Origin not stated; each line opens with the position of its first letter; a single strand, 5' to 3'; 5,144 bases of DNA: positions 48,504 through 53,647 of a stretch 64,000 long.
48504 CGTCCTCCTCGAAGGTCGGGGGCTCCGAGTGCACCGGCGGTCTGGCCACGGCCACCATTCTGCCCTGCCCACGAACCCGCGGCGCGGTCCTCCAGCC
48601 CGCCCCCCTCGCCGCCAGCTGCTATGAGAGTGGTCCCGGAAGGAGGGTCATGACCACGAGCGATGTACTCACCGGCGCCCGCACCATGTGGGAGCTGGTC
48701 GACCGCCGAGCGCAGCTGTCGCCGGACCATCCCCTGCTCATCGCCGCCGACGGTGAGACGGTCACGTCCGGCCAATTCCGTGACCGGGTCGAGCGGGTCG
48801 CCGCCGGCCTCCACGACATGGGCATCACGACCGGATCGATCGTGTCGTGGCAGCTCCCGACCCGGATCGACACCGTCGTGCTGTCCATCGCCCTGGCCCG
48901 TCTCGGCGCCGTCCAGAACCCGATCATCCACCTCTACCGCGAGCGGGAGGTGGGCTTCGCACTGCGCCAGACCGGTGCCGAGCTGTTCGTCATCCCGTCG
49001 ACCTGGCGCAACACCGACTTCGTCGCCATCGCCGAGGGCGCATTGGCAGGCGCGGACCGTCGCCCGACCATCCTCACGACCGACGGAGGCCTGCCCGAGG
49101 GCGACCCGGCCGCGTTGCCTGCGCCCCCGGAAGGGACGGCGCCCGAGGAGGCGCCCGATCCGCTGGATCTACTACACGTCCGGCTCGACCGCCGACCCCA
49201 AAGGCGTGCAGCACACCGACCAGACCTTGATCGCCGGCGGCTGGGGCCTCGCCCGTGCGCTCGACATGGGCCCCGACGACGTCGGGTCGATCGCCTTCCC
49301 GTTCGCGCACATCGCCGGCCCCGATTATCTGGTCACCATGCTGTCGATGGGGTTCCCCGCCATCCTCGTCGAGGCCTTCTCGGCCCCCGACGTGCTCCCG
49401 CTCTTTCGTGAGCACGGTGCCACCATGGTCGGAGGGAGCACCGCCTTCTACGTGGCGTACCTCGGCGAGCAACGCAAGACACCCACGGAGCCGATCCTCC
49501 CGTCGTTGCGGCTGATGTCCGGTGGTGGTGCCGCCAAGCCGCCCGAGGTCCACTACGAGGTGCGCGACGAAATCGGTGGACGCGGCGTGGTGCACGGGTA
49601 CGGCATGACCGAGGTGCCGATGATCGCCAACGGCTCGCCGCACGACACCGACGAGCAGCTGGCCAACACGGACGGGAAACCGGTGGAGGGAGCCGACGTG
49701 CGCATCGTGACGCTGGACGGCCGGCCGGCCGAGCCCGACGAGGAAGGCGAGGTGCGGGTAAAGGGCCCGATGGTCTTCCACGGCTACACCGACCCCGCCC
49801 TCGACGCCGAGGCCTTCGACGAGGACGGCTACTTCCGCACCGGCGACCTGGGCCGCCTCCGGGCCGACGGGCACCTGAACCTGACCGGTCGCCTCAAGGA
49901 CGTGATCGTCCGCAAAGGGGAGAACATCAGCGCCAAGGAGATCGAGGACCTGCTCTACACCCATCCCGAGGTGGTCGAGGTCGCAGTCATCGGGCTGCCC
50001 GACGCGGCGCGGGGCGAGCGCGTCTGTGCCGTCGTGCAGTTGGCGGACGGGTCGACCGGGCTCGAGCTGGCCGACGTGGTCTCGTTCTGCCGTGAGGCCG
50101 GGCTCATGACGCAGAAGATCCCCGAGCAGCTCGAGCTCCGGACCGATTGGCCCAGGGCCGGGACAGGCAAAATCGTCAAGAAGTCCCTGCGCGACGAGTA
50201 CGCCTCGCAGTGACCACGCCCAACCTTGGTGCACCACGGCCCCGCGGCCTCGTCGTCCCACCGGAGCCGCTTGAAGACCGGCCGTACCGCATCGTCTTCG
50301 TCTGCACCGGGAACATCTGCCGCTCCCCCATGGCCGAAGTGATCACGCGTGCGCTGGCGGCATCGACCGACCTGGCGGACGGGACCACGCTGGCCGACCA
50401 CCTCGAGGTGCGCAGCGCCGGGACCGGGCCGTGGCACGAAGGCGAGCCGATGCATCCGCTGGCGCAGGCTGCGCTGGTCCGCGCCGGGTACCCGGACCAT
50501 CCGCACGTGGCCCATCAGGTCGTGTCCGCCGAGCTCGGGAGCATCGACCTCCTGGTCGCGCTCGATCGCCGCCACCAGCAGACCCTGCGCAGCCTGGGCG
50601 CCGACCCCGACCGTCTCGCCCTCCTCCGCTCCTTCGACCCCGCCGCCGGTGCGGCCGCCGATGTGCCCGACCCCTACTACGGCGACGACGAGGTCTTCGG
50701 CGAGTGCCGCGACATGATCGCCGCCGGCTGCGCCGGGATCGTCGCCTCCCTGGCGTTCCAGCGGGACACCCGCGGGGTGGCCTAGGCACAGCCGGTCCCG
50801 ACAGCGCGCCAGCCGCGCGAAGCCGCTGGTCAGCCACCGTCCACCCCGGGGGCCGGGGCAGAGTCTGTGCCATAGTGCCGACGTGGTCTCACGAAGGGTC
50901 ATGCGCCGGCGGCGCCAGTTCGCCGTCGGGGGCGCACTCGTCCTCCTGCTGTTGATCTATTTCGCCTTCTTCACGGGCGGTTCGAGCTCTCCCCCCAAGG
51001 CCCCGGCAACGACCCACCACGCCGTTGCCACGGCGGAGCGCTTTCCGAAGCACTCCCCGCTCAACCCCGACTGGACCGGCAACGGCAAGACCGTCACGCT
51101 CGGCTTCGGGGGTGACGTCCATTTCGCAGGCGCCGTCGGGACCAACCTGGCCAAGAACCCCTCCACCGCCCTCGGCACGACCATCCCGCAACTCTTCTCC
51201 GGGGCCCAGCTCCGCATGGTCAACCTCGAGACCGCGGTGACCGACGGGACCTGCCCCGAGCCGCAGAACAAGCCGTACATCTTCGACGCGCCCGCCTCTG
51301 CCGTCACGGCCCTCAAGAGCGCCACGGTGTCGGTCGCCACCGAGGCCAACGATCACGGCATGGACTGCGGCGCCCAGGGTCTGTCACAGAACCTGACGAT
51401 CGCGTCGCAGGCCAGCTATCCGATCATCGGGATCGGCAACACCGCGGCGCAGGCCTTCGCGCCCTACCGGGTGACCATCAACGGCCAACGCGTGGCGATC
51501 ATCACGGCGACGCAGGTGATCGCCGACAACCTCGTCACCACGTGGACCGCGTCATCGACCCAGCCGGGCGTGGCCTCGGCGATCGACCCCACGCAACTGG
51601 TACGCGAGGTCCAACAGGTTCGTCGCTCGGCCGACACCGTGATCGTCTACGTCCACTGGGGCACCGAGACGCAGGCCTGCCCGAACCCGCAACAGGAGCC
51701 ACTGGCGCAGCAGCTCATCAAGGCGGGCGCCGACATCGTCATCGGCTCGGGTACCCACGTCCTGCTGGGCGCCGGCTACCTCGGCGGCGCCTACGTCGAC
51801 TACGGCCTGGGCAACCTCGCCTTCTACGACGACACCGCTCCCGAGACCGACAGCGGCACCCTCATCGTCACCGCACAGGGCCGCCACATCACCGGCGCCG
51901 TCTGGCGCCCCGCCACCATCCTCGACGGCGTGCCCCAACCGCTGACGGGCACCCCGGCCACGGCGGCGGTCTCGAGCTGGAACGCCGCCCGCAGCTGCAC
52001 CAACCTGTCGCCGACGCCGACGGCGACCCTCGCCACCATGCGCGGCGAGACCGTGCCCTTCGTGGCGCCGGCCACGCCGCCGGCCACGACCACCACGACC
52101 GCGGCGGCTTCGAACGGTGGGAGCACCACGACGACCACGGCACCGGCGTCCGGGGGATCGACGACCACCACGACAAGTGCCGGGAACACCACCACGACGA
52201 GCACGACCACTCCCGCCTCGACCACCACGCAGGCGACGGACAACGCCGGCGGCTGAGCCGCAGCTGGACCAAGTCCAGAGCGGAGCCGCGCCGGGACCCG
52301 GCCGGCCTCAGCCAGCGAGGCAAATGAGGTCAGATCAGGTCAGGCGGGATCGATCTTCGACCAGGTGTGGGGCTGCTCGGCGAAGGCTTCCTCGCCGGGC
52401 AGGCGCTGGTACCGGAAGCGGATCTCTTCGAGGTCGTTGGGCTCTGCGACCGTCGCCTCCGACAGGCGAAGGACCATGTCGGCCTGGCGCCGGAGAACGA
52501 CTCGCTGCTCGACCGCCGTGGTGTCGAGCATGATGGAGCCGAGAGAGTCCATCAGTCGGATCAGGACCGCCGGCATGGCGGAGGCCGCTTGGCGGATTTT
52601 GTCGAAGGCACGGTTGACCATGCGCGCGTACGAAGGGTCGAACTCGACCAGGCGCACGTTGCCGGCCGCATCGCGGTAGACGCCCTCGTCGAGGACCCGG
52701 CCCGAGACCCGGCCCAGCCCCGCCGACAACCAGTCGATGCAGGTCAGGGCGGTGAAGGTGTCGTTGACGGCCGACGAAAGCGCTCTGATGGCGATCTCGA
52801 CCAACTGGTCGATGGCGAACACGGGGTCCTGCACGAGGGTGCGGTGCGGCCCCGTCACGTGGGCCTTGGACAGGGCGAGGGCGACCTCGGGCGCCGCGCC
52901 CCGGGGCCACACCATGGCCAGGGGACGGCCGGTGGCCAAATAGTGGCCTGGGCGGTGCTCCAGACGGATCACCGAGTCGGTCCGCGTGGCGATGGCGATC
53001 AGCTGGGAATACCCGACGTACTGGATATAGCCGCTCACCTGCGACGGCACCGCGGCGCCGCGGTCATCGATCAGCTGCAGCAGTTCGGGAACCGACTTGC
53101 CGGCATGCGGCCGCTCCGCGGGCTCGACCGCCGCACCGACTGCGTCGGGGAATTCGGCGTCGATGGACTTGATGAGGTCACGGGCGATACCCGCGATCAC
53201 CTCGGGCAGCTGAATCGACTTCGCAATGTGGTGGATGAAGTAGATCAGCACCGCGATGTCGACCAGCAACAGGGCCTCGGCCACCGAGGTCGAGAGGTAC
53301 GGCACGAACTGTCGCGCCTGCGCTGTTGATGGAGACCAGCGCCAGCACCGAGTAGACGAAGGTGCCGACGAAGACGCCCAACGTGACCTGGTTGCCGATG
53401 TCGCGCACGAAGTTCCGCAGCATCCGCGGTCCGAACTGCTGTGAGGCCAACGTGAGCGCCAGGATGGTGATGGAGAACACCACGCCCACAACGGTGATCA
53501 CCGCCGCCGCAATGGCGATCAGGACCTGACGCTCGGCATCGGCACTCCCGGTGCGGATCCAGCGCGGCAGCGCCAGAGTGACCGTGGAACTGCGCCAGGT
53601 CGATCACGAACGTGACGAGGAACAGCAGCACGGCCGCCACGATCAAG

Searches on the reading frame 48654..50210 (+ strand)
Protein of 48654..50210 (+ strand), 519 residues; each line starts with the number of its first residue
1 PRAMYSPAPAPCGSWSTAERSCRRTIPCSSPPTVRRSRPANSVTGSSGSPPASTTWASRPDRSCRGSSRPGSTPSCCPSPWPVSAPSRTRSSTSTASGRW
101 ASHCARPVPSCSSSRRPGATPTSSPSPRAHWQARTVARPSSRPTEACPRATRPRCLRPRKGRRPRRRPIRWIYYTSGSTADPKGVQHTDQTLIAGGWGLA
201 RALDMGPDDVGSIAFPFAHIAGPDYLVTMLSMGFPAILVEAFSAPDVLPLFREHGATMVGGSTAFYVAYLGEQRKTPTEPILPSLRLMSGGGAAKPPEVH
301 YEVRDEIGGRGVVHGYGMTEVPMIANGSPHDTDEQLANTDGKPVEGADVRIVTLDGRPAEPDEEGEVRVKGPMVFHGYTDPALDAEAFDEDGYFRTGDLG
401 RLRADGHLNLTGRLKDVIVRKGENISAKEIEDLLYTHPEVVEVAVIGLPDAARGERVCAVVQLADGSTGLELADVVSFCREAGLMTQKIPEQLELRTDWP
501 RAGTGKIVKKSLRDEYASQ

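Call 61: search_protein_families(library=pfam, proteins=[window:48654-50210:+], max_evalue=0.001)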
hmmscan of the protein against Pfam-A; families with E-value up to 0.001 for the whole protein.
window:48654-50210:+ (519 aa): 2 families
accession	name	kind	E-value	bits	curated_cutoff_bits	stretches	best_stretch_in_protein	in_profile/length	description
PF00501.34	AMP-binding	-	1.1e-38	133.6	29.9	1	150-378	151-383/384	AMP-binding enzyme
PF13193.12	AMP-binding_C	-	1.2e-11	45.8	24.5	1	429-506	1-76/76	AMP-binding enzyme C-terminal domain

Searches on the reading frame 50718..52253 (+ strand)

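Call 61: search_protein_families(library=pfam, proteins=[window:50718-52253:+], max_evalue=0.001)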
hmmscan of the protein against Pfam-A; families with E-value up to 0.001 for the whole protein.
window:50718-52253:+ (512 aa): 1 family
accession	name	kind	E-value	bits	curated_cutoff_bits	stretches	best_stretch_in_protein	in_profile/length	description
PF09587.15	PGA_cap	-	4.6e-53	180.7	27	1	127-369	1-253/255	Bacterial capsule synthesis protein PGA_cap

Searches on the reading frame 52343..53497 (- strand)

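Call 61: search_protein_families(library=pfam, proteins=[window:52343-53497:-], max_evalue=0.001)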
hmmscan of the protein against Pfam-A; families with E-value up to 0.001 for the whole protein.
window:52343-53497:- (385 aa): 1 family
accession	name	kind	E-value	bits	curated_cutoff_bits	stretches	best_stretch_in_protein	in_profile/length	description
PF10011.15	DUF2254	-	4.1e-69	233.6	28.8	1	62-319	119-366/368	Predicted membrane protein (DUF2254)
